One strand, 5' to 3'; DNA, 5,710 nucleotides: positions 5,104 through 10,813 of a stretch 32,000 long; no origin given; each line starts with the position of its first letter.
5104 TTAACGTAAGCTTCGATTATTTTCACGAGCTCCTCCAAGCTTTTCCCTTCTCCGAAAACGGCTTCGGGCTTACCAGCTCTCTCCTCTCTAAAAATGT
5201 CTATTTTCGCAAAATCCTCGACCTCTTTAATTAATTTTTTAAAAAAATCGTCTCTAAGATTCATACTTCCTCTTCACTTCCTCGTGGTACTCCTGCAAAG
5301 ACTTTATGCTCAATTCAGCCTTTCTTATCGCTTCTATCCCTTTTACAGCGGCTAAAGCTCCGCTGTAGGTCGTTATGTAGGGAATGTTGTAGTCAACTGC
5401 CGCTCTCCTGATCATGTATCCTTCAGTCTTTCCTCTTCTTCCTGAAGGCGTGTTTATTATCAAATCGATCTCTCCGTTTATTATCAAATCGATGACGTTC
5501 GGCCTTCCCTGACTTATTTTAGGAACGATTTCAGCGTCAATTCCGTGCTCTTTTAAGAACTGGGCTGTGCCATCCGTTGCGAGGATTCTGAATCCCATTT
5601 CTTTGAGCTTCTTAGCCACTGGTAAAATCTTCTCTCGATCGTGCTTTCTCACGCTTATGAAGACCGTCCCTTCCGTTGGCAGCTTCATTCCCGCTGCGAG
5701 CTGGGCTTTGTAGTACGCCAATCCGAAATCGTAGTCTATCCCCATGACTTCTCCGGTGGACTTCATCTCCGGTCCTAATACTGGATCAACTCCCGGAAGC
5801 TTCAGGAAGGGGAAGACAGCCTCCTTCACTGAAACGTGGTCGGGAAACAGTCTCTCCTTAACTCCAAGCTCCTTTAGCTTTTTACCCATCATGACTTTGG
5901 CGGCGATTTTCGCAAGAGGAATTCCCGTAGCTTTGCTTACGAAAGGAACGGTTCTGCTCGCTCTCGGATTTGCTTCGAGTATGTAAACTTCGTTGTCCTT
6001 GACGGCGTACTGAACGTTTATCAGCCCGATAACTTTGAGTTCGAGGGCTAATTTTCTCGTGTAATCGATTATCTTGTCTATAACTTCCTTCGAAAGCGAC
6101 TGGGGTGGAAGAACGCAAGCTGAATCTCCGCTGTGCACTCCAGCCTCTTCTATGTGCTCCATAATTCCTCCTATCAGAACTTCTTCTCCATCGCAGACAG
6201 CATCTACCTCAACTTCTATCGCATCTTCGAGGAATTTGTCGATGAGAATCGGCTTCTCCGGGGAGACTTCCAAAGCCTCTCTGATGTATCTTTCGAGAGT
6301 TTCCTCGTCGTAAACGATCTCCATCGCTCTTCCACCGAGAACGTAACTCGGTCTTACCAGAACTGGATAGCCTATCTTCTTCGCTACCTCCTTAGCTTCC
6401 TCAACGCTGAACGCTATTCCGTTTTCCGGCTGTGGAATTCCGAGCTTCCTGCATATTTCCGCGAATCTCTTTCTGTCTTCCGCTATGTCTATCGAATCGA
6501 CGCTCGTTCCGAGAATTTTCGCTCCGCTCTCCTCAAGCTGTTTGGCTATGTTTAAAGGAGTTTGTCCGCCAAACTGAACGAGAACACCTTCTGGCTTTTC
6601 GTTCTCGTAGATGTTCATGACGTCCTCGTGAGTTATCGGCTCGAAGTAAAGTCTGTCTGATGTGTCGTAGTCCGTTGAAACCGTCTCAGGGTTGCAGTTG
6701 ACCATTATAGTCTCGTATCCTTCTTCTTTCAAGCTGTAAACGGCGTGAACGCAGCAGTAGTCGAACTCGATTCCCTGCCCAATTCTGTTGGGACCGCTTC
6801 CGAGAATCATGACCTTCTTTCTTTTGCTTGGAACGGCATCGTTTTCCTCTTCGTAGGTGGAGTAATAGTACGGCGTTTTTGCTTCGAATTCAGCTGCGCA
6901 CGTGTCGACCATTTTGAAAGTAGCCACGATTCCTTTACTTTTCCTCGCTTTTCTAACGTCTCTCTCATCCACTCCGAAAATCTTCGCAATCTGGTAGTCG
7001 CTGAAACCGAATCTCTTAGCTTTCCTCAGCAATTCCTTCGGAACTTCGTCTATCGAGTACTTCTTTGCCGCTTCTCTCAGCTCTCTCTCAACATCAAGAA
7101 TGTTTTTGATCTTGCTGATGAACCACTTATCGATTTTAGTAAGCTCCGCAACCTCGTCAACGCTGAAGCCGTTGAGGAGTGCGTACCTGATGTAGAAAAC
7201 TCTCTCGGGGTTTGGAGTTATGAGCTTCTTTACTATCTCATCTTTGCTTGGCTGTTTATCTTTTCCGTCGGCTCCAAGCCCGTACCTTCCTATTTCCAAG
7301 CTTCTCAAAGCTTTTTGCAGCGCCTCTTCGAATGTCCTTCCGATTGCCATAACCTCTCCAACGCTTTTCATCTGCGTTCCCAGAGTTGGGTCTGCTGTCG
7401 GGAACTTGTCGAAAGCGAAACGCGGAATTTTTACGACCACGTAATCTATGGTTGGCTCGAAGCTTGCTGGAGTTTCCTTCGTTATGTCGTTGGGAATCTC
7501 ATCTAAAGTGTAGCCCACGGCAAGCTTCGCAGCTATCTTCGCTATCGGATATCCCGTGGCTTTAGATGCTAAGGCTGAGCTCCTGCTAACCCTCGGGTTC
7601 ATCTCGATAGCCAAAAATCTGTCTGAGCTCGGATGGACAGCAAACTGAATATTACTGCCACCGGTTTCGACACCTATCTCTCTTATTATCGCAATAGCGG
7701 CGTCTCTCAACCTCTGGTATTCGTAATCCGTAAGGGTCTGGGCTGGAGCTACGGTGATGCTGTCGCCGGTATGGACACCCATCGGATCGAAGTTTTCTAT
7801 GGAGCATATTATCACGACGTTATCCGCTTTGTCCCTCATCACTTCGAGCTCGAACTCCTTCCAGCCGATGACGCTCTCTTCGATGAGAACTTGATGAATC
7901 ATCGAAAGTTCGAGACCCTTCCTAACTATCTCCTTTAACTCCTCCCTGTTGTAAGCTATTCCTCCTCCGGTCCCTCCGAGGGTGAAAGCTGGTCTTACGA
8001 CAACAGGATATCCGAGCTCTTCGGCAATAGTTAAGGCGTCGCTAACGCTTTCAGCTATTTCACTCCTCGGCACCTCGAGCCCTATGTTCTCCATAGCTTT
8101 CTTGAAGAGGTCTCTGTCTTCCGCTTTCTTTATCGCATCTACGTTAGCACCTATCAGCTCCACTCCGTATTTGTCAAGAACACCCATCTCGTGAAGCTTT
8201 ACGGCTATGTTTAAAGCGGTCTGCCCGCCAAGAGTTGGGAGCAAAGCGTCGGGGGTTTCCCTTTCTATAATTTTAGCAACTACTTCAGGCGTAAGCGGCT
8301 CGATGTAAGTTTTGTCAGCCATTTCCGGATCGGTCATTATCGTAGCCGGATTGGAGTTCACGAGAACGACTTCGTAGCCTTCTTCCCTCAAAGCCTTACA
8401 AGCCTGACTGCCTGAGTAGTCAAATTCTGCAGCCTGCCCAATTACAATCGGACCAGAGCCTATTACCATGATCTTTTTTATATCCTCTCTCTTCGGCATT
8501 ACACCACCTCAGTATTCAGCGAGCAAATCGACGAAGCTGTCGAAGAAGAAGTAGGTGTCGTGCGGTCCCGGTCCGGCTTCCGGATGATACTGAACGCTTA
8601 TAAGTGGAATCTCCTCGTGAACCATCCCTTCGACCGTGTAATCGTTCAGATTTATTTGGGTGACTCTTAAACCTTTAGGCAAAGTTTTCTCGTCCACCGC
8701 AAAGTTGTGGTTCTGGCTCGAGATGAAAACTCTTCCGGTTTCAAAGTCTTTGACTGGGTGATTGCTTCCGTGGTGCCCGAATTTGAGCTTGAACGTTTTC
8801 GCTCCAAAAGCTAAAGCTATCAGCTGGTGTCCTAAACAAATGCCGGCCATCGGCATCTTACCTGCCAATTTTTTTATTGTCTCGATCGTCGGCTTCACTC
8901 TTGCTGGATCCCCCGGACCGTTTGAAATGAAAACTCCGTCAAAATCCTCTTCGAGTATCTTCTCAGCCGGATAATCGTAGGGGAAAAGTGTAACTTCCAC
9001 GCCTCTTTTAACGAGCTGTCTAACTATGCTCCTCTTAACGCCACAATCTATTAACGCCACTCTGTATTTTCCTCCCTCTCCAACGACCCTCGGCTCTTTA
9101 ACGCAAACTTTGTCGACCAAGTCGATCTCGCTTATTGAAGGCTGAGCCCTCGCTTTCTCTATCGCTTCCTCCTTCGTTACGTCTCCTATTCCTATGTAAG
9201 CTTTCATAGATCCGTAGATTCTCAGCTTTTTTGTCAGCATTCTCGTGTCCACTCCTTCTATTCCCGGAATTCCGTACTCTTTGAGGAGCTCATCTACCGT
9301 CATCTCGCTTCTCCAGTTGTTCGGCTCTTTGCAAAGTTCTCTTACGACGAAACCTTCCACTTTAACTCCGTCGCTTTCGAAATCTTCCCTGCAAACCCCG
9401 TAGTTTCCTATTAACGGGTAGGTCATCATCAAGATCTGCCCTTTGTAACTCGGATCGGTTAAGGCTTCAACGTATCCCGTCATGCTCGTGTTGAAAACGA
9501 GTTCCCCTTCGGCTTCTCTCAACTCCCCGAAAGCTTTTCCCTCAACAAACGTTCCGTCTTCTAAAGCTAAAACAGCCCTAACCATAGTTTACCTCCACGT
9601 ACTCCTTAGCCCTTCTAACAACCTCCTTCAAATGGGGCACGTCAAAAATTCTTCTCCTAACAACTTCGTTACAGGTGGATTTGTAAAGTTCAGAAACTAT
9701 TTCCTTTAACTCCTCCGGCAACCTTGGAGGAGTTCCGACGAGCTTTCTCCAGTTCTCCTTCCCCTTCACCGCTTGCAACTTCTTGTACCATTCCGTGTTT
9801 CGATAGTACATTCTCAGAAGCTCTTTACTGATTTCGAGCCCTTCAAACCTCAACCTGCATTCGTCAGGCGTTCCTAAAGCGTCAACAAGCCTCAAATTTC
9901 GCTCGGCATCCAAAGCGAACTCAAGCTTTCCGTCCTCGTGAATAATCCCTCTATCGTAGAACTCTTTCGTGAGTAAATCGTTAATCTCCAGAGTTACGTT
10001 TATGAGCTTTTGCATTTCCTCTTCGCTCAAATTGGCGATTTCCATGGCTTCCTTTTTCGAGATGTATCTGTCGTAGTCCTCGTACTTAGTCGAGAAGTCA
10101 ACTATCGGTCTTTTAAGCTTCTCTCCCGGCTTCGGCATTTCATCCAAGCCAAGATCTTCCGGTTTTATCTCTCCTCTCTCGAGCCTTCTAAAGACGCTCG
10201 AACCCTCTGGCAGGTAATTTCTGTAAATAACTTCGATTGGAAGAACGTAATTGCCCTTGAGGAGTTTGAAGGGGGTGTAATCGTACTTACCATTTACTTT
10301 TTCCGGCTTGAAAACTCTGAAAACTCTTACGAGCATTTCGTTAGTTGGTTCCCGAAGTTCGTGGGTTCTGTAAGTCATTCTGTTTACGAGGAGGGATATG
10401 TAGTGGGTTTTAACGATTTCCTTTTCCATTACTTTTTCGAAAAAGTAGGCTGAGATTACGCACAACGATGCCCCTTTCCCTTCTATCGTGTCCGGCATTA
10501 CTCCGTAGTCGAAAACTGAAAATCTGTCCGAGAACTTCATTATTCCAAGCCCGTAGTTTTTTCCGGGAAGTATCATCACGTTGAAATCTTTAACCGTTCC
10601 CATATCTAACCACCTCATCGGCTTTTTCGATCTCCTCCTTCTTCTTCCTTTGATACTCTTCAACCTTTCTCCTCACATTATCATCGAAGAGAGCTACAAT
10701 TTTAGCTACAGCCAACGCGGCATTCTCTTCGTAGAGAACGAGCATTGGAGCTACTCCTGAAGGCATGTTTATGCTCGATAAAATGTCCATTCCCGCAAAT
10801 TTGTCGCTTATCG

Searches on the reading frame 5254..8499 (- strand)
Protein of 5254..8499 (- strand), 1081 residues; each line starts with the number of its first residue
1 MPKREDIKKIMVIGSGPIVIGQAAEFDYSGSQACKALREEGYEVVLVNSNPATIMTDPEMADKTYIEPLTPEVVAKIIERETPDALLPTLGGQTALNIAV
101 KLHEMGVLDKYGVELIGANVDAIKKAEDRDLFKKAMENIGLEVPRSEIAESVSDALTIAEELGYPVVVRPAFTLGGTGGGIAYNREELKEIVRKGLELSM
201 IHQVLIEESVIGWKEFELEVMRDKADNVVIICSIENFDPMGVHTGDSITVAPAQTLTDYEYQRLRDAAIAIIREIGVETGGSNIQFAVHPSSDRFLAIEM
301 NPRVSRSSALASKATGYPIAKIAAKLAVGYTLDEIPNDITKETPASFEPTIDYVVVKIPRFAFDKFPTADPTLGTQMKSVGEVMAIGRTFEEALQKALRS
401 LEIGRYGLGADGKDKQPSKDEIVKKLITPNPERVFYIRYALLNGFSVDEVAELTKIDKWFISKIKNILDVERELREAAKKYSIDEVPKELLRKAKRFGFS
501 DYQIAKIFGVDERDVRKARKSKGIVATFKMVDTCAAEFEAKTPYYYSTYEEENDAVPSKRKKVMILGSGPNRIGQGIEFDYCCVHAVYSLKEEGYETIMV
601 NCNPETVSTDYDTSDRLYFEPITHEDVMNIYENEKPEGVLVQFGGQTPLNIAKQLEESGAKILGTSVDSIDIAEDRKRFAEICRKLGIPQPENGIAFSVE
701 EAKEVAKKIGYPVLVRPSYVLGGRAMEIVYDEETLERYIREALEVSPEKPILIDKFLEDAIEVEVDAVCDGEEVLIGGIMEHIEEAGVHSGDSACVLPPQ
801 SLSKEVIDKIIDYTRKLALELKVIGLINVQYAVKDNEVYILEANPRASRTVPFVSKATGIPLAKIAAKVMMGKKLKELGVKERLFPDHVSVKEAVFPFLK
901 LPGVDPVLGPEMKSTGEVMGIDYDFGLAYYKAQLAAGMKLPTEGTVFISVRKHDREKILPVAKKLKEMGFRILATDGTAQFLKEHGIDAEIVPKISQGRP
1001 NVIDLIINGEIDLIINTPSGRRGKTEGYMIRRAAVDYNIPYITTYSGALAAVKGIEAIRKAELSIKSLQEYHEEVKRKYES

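Call 72: search_protein_families(library=ncbifam, proteins=[window:5254-8499:-], max_evalue=0.00001)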
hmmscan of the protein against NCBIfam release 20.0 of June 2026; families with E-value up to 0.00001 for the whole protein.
window:5254-8499:- (1081 aa): 47 families (the best 25 are shown)
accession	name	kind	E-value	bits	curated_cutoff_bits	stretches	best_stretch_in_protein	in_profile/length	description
NF003671.0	PRK05294.1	equivalog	0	1796.5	599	1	1-1072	1-1058/1058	carbamoyl-phosphate synthase large subunit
TIGR01369.1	CPSaseII_lrg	equivalog_domain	0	1683.9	1027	1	2-1053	1-1050/1052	carbamoyl-phosphate synthase (glutamine-hydrolyzing) large subunit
NF006406.0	PRK08654.1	equivalog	8.7e-36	123.5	739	2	75-340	67-328/499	acetyl-CoA carboxylase biotin carboxylase subunit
TIGR01235.1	pyruv_carbox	equivalog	1.4e-34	118.9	1114.45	2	650-881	90-329/1143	pyruvate carboxylase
TIGR00514.1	accC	equivalog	1.5e-33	116.4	626.5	2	650-876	90-322/449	acetyl-CoA carboxylase biotin carboxylase subunit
NF006367.0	PRK08591.1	subfamily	1.8e-33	116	597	2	107-340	94-329/451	acetyl-CoA carboxylase biotin carboxylase subunit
NF009554.0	PRK12999.1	equivalog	2.7e-32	111.6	965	2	110-339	101-332/1147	pyruvate carboxylase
NF006286.0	PRK08462.1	equivalog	1.3e-30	106.6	740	2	7-333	4-324/445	acetyl-CoA carboxylase biotin carboxylase subunit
NF005525.0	PRK07178.1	equivalog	4.6e-30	104.7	768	2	99-341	87-328/471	acetyl-CoA carboxylase biotin carboxylase subunit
NF009471.0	PRK12833.1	equivalog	3.9e-29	101.5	686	2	650-876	93-325/467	acetyl-CoA carboxylase biotin carboxylase subunit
NF004085.0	PRK05586.1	equivalog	1.7e-28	99.7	723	2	109-340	96-329/448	acetyl-CoA carboxylase biotin carboxylase subunit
NF009402.0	PRK12767.1-1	equivalog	2e-28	99.1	218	2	29-311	15-283/329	carbamoyl phosphate synthase-like protein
NF053643.1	Ddl_archaea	equivalog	2.9e-27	95.6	500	2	38-322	19-291/367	putative pseudomurein biosynthesis ATP-grasp protein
NF006287.0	PRK08463.1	equivalog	3.1e-23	82.4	775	2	108-341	94-330/479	acetyl-CoA carboxylase subunit A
TIGR02712.1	urea_carbox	equivalog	3.1e-23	81.5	1303.85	2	649-876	88-321/1201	urea carboxylase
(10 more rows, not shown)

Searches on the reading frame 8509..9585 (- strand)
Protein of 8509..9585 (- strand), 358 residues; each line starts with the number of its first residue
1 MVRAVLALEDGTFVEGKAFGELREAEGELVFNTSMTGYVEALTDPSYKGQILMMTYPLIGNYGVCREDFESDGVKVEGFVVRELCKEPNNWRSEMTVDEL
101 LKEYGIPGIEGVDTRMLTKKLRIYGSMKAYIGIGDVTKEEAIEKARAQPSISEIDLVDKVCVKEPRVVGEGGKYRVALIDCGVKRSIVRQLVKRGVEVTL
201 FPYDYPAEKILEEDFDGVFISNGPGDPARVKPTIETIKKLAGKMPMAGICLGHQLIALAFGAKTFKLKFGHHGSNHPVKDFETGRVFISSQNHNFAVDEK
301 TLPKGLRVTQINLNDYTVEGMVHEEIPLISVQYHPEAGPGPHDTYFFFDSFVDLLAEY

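Call 72: search_protein_families(library=ncbifam, proteins=[window:8509-9585:-], max_evalue=0.00001)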
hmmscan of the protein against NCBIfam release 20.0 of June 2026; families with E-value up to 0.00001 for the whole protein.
window:8509-9585:- (358 aa): 20 families
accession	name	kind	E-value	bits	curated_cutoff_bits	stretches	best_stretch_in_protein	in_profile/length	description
TIGR01368.1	CPSaseIIsmall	equivalog_domain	1.7e-152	507.6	307.35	1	4-355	1-359/361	glutamine-hydrolyzing carbamoyl-phosphate synthase small subunit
NF009475.0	PRK12838.1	equivalog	3.1e-135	450.7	221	1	3-356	2-354/359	carbamoyl phosphate synthase small subunit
NF011201.0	PRK14607.1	equivalog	7.6e-23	81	670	1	207-337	37-172/534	bifunctional anthranilate synthase component II/anthranilate phosphoribosyltransferase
NF005849.0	PRK07765.1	equivalog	1.9e-21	76.3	308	1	209-337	41-175/219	aminodeoxychorismate/anthranilate synthase component II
TIGR00566.1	trpG_papA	subfamily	3e-19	69.6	121.05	1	218-337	48-176/192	glutamine amidotransferase of anthranilate synthase or aminodeoxychorismate synthase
NF010081.0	PRK13566.1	equivalog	7.7e-19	67.4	645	1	161-337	516-700/729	anthranilate synthase component I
NF005799.0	PRK07649.1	equivalog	2.1e-18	66.6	327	1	209-337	38-171/195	aminodeoxychorismate/anthranilate synthase component II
TIGR01815.1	TrpE-clade3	equivalog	6.1e-16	57.6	739.15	1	174-337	517-688/717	anthranilate synthase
NF005946.0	PRK08007.1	equivalog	8.4e-16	58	332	1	216-337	45-171/187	aminodeoxychorismate synthase component 2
NF001975.0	PRK00758.1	equivalog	9.2e-16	58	198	1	186-338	16-166/185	GMP synthase subunit A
NF005271.0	PRK06774.1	equivalog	1.9e-15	56.7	340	1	216-337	45-175/191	aminodeoxychorismate synthase component II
NF005367.0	PRK06895.1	equivalog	2.4e-14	53.7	265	1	213-337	42-172/190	anthranilate synthase component II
NF006462.0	PRK08857.1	equivalog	3.1e-14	53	345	1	218-337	47-176/193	aminodeoxychorismate/anthranilate synthase component II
TIGR00888.1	guaA_Nterm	equivalog_domain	2.7e-13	49.7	172.15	1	185-337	12-167/188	glutamine-hydrolyzing GMP synthase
TIGR01823.1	PabB-fungal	equivalog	5.4e-13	48.1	442.55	1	190-354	27-203/742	aminodeoxychorismate synthase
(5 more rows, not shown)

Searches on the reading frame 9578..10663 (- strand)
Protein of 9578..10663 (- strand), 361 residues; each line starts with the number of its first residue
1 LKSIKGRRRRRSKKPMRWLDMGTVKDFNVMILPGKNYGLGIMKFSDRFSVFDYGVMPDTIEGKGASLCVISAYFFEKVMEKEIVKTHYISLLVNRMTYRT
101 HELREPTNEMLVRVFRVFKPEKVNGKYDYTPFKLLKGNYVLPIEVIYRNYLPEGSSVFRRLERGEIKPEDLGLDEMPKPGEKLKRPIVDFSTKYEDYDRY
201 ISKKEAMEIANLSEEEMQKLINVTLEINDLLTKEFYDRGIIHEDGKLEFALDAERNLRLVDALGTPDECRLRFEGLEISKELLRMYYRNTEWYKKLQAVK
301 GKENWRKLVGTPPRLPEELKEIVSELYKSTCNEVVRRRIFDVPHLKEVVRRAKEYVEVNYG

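Call 72: search_protein_families(library=ncbifam, proteins=[window:9578-10663:-], max_evalue=0.00001)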
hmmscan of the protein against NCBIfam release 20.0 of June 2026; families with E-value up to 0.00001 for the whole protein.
window:9578-10663:- (361 aa): 5 families
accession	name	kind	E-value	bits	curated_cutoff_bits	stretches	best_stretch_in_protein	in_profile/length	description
NF010566.0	PRK13959.1-4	equivalog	3.3e-70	236.9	546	1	21-354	1-338/339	phosphoribosylaminoimidazolesuccinocarboxamide synthase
TIGR00081.1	purC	equivalog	2e-65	221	189.9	1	21-340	10-276/279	phosphoribosylaminoimidazolesuccinocarboxamide synthase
NF010564.0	PRK13959.1-1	subfamily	1.2e-56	192.1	459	1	41-334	20-289/294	phosphoribosylaminoimidazolesuccinocarboxamide synthase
NF010568.0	PRK13961.1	equivalog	5.6e-22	78.3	251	2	139-336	105-293/297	phosphoribosylaminoimidazolesuccinocarboxamide synthase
NF009251.0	PRK12607.1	equivalog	1.8e-20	73.1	371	1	140-351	95-304/315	phosphoribosylaminoimidazolesuccinocarboxamide synthase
